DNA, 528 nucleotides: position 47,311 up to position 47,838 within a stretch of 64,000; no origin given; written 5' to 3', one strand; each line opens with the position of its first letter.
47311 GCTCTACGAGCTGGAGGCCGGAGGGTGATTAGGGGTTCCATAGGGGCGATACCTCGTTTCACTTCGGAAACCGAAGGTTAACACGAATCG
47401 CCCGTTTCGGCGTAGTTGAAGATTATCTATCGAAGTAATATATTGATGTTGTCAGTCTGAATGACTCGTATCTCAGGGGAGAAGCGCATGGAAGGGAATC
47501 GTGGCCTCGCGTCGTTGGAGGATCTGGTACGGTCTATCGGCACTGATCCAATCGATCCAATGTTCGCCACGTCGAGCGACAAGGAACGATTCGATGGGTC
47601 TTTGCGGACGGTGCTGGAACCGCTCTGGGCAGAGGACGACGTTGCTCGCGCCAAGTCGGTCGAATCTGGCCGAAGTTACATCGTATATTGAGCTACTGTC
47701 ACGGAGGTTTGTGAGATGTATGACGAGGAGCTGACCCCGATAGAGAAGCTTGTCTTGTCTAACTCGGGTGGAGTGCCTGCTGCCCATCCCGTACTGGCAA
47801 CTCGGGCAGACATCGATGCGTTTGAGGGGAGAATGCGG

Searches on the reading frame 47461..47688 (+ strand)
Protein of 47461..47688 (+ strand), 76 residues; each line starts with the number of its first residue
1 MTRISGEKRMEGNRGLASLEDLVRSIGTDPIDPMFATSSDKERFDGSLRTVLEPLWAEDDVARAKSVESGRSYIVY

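Call 10: search_protein_families(library=pfam, proteins=[window:47488-47688:+], max_evalue=10)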
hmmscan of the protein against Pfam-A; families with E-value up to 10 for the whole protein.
seq(67 aa): 0 families

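Call 11: search_protein_families(library=phrogs, proteins=[window:47488-47688:+], max_evalue=10)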
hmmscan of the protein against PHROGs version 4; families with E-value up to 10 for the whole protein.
seq(67 aa): 0 families

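Call 12: search_protein_families(library=ncbifam, proteins=[window:47488-47688:+], max_evalue=10)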
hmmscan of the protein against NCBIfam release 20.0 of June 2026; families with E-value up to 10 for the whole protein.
seq(67 aa): 0 families

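Call 13: search_protein_families(library=padloc, proteins=[window:47488-47688:+], max_evalue=10)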
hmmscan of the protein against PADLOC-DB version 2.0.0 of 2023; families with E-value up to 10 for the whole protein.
seq(67 aa): 0 families

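Call 16: find_homologous_proteins(query=window:47461-47688:+, max_evalue=10)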
Query seq(76 aa) (76 aa): 1 proteins with E <= 10 among 3 candidates.
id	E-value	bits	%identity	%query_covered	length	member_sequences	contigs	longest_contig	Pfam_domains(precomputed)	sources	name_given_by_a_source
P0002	2.3e-35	137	100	88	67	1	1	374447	-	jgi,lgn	jgi:hypothetical protein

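Call 24: find_related_loci(query=window:47488-47688:+, collection=viral_contigs)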
Query seq(67 aa) (67 aa) in viral_contigs; peptide patterns used: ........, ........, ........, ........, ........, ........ (x = any residue, [..] = any of these).
30 stretches matched a pattern, but none encodes a relative of the query by tblastn (E <= 1e-3).

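Call 41: search_solved_structures(query=window:47488-47688:+, max_evalue=10)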
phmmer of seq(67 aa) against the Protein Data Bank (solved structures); distinct sequences matched with E-value up to 10: 4.
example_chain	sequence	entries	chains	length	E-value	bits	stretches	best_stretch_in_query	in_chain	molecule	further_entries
3rb5_A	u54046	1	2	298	0.39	14.8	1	34-66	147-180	Na/Ca exchange protein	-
3e9u_A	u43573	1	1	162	0.44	14.7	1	34-66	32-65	Na/Ca exchange protein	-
3rb7_A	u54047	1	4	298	0.86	13.8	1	34-66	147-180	Na/Ca exchange protein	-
8b9o_A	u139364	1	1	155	1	13.5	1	20-48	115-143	Clp amino terminal domain protein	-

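Call 45: predict_structure(protein=window:47488-47688:+)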
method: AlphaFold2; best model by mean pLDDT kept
length: 67 residues; sequences in the alignment: 1
mean_pLDDT: 58.1   pTM: 0.23
mean pLDDT of the five models: 58.1, 56.1, 54.5, 54.4, 51.7
residues with pLDDT >= 90: 0; 70-90: 4; 50-70: 54; < 50: 9
segments of 3 or more residues with pLDDT < 50: 61-63
pLDDT, mean of each block of 10 residues (from residue 1): 56 64 56 61 66 53 47
secondary structure, 60 per line:
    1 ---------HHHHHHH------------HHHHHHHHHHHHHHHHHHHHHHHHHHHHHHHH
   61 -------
elements in order: H10-16 H29-60

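Call 53: search_solved_structures(query=A2, max_evalue=10)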
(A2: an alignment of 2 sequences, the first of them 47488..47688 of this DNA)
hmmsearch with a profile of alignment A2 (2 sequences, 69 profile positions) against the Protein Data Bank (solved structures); distinct sequences matched with E-value up to 10: 1.
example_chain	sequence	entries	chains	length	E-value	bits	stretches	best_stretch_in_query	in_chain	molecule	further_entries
8b9o_A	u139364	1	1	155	1.2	12.6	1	31-49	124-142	Clp amino terminal domain protein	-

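Call 61: search_protein_representatives(alignment_id=A2)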
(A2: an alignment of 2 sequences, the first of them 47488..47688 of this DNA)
Query: 2 sequences, 69 profile positions. Proteins with E-value up to 0.001 (for the whole library): 8; up to 1e-10: 2; up to 1e-30: 2. The best 8 are listed.
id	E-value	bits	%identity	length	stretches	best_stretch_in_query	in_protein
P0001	1.5e-35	137.3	-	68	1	1-69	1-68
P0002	2.7e-34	133.3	-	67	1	1-69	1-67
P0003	7.4e-06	42.2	-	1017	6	10-47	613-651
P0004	7.9e-05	38.9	-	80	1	14-69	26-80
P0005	1.2e-04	38.3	-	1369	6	23-47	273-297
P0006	3.0e-04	37.0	-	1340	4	21-45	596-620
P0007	3.3e-04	36.9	-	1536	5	33-60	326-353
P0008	6.2e-04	36.0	-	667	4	23-46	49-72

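Call 63: find_homologous_proteins(query=P0004, max_evalue=1)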
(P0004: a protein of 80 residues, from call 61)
Query P0004 (80 aa): 4 proteins with E <= 1 among 4 candidates.
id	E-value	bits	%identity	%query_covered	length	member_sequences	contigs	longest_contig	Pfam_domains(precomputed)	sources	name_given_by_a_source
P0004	9.5e-46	170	100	100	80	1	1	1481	-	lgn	-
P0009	2.3e-27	112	68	100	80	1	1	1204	-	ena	-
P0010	3.9e-27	111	64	100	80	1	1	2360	-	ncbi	-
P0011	6.4e-26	107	65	100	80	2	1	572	-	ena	-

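Call 65: find_encoding_contigs(protein=P0004, flank=10000)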
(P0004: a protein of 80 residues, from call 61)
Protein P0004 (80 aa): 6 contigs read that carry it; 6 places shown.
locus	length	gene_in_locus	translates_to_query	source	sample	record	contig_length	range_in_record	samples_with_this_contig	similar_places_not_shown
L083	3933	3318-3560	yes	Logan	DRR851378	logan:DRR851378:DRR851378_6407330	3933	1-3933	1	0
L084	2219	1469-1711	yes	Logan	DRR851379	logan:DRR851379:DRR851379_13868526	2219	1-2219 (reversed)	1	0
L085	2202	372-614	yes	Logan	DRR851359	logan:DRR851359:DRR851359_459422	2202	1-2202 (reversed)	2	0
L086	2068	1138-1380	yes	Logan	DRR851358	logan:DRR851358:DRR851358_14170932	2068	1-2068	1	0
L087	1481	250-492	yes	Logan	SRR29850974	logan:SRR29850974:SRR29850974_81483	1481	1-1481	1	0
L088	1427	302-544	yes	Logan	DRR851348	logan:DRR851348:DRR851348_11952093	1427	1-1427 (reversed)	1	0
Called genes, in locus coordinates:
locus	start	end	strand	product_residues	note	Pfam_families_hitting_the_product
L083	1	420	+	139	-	?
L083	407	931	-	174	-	-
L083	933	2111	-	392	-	PF00162:PGK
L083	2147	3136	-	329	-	PF00044:Gp_dh_N, PF02800:Gp_dh_C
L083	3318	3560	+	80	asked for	-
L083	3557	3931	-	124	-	?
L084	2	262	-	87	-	?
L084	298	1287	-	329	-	PF00044:Gp_dh_N, PF02800:Gp_dh_C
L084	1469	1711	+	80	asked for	-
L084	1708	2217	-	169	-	?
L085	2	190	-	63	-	?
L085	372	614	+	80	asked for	-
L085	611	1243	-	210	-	-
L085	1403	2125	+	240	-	-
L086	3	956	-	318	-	?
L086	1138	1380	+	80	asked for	-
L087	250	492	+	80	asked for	-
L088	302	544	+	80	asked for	-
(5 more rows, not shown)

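Call 66: find_encoding_contigs(protein=P0010, flank=10000)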
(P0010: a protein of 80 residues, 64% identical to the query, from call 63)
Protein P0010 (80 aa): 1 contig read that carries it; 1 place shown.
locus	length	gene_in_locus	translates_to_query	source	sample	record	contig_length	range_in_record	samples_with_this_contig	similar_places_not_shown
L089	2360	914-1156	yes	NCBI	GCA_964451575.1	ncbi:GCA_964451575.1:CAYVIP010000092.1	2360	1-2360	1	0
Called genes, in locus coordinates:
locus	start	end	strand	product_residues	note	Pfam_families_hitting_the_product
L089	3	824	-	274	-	?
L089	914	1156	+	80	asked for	-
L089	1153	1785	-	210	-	-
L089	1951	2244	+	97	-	-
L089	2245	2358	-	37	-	?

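Call 67: find_encoding_contigs(protein=P0009, flank=10000)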
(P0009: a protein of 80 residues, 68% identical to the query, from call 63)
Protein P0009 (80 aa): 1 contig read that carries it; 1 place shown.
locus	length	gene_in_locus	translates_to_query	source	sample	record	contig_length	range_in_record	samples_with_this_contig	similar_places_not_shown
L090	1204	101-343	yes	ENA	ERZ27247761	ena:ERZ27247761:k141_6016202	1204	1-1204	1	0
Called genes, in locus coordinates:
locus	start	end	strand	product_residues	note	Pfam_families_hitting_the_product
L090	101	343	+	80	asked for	-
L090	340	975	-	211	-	-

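Call 68: find_encoding_contigs(protein=P0011, flank=10000)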
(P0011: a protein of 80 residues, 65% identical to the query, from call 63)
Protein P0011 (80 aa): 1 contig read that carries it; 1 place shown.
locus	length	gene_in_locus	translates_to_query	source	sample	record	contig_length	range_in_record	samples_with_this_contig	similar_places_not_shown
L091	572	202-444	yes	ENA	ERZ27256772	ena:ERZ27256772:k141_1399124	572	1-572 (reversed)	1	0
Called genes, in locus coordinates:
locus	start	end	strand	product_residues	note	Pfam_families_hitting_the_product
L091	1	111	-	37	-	?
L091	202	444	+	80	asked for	-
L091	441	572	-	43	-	?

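Call 77: list_cluster_members(proteins=[P0010, P0004, P0009, P0011, P0001, P0002])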
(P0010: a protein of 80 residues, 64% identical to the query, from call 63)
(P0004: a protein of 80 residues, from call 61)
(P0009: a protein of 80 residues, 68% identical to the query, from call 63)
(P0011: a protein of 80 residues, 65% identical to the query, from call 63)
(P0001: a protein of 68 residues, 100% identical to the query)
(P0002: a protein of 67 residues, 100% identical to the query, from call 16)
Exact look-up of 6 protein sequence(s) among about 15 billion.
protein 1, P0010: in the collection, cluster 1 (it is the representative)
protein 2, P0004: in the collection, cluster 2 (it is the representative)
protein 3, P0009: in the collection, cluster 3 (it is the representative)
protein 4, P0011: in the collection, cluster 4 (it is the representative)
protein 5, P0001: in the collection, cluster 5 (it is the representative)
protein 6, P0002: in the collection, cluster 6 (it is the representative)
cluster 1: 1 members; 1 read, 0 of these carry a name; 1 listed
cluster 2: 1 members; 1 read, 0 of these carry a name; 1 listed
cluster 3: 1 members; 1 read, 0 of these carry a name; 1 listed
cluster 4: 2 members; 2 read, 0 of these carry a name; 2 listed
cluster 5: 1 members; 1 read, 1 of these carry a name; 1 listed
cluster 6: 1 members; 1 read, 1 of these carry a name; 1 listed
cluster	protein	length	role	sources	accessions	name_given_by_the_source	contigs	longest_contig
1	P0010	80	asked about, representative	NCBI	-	-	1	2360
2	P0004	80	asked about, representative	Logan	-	-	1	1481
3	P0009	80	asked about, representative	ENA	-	-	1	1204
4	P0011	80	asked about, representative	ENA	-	-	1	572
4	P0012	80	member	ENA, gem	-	-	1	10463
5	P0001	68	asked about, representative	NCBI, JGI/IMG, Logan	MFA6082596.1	MAG: hypothetical protein WC773_04300 [Patescibacteria group bacterium] | hypothetical protein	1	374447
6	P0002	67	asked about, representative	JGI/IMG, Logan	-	hypothetical protein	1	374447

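Call 78: find_encoding_contigs(protein=P0012, flank=10000)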
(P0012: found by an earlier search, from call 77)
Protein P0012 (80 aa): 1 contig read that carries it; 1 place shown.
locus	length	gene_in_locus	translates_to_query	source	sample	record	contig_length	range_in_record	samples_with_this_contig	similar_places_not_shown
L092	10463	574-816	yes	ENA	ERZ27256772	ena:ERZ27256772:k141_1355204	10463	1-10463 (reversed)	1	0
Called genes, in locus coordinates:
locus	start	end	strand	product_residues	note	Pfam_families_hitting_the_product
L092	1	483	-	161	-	?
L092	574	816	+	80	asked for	-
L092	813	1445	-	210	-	-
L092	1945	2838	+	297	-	PF00056:Ldh_1_N, PF02866:Ldh_1_C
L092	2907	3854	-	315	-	PF17125:Methyltr_RsmF_N, PF01189:Methyltr_RsmB-F, PF13847:Methyltransf_31 (weak)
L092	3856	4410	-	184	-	PF19502:DUF6036 (weak)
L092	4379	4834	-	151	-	-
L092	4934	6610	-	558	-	PF23613:ELP3_N, PF04055:Radical_SAM, PF16199:Radical_SAM_C, PF00583:Acetyltransf_1 (weak)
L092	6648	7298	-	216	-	-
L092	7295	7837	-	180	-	-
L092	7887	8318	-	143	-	-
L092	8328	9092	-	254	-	-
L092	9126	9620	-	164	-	PF03439:Spt5-NGN, PF00467:KOW (weak)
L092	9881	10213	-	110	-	PF00584:SecE (weak)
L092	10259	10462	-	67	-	?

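Call 83: find_related_loci(query=A3, collection=viral_contigs, flank=5000)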
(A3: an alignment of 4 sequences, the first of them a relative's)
Query A3 (80 aa) in viral_contigs; peptide patterns used: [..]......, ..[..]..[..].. (x = any residue, [..] = any of these).
88 stretches matched a pattern, but none encodes a relative of the query by tblastn (E <= 1e-3).

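Call 87: search_protein_families(library=ncbifam, proteins=[L092:9126-9620:-, L092:4934-6610:-, L092:1945-2838:+], max_evalue=0.001)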
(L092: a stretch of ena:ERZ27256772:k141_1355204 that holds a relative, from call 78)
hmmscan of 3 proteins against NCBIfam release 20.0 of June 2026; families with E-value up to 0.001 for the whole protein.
L092:9126-9620:- (164 aa): 7 families
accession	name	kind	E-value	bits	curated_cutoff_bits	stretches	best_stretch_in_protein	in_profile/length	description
TIGR00405.1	KOW_elon_Spt5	equivalog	1.1e-45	155.2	69.95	1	12-155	1-144/145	transcription elongation factor Spt5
NF033641.1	antiterm_LoaP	exception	1.6e-07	31.6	125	1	49-133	53-149/166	antiterminator LoaP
TIGR01956.2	NusG_myco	equivalog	2.9e-07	30.3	150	1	89-149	177-237/239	transcription termination/antitermination protein NusG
NF033644.1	antiterm_UpxY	subfamily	3.3e-06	27.2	100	1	90-141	107-157/164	UpxY family transcription antiterminator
TIGR00922.1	nusG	equivalog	2.7e-05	24.1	135.7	1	83-142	104-165/172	transcription termination/antitermination protein NusG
TIGR01080.1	rplX_A_E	equivalog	0.00032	21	47.65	1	92-133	36-77/116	50S ribosomal protein L24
TIGR01079.1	rplX_bact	equivalog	0.00077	19.9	53.7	0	97-132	3-38/104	50S ribosomal protein L24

L092:4934-6610:- (558 aa): 12 families
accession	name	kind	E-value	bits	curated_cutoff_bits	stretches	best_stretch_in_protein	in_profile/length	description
TIGR01211.1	ELP3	subfamily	3.8e-207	688.9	350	1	11-558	4-522/522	tRNA uridine(34) 5-carboxymethylaminomethyl modification radical SAM/GNAT enzyme Elp3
TIGR01212.1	TIGR01212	equivalog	3.8e-23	82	180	1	234-414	108-292/302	tRNA modification radical SAM protein MnmL/YtqA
NF006067.1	PRK08208.1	equivalog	2.9e-10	39.7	380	1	225-356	114-243/427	STM4012 family radical SAM protein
NF005133.0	PRK06582.1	equivalog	9.2e-08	31.5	597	1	236-369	98-228/390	coproporphyrinogen III oxidase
TIGR00539.1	hemN_rel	equivalog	5.8e-07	28.9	205.4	1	237-351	88-200/361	radical SAM family heme chaperone HemW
TIGR04013.1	B12_SAM_MJ_1487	hypoth_equivalog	1.9e-06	27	251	1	241-316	246-322/382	TIGR04013 family B12-binding domain/radical SAM domain-containing protein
NF006060.0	PRK08207.1-3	equivalog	2.9e-06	26.3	653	1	242-358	248-363/477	coproporphyrinogen III oxidase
TIGR03994.1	rSAM_HemZ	equivalog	7.1e-06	25.4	321.4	1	242-348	180-284/401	coproporphyrinogen dehydrogenase HemZ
TIGR01210.1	TIGR01210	equivalog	1.7e-05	24.2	212.15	1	236-375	104-245/313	archaeosine biosynthesis radical SAM protein RaSEA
TIGR04107.1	rSAM_HutW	equivalog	1.8e-05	23.8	400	1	239-363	131-253/419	heme anaerobic degradation radical SAM methyltransferase ChuW/HutW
NF004567.0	PRK05904.1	equivalog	2.1e-05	23.9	355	1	238-299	92-153/353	coproporphyrinogen III oxidase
NF006066.0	PRK08207.2-5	equivalog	0.00088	18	1117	0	242-338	288-382/518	coproporphyrinogen III oxidase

L092:1945-2838:+ (297 aa): 11 families
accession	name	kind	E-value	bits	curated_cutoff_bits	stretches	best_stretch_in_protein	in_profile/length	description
NF000824.0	PRK00066.1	subfamily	2.6e-104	348.9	339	1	2-295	7-314/316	L-lactate dehydrogenase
TIGR01771.1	L-LDH-NAD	equivalog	1.3e-100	336.6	303.55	1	6-290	1-299/299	L-lactate dehydrogenase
NF004863.0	PRK06223.1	subfamily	1.3e-81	274.2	283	1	1-296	3-308/313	malate dehydrogenase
NF041314.1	Malate_DH_Halo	equivalog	3.1e-62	210.5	550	1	2-295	3-303/304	malate dehydrogenase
TIGR01763.1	MalateDH_bact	equivalog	2e-60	204.6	351.85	1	2-293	2-303/305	malate dehydrogenase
TIGR01772.1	MDH_euk_gproteo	equivalog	4.2e-28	98.5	273.05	1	4-293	3-305/313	malate dehydrogenase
TIGR01759.1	MalateDH-SF1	subfamily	2.6e-20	72.7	345.65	1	37-290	47-322/327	malate dehydrogenase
TIGR01756.1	LDH_protist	equivalog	9.3e-16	57.8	486.25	1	64-264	56-276/313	lactate dehydrogenase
TIGR01758.1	MDH_euk_cyt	equivalog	2.5e-15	56.8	470.4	1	60-192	67-201/324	malate dehydrogenase, NAD-dependent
NF003916.0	PRK05442.1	equivalog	3.2e-15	55.9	271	1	37-296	49-324/328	malate dehydrogenase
TIGR01757.1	Malate-DH_plant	equivalog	8.7e-12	44.4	598.3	1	36-217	87-276/387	malate dehydrogenase, NADP-dependent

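Call 101: search_dna_similar(query=P0004, collection=phages, mode=protein, max_evalue=1, max_rows=5)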
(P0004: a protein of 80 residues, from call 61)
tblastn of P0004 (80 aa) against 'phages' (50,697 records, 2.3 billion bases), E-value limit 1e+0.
No match.
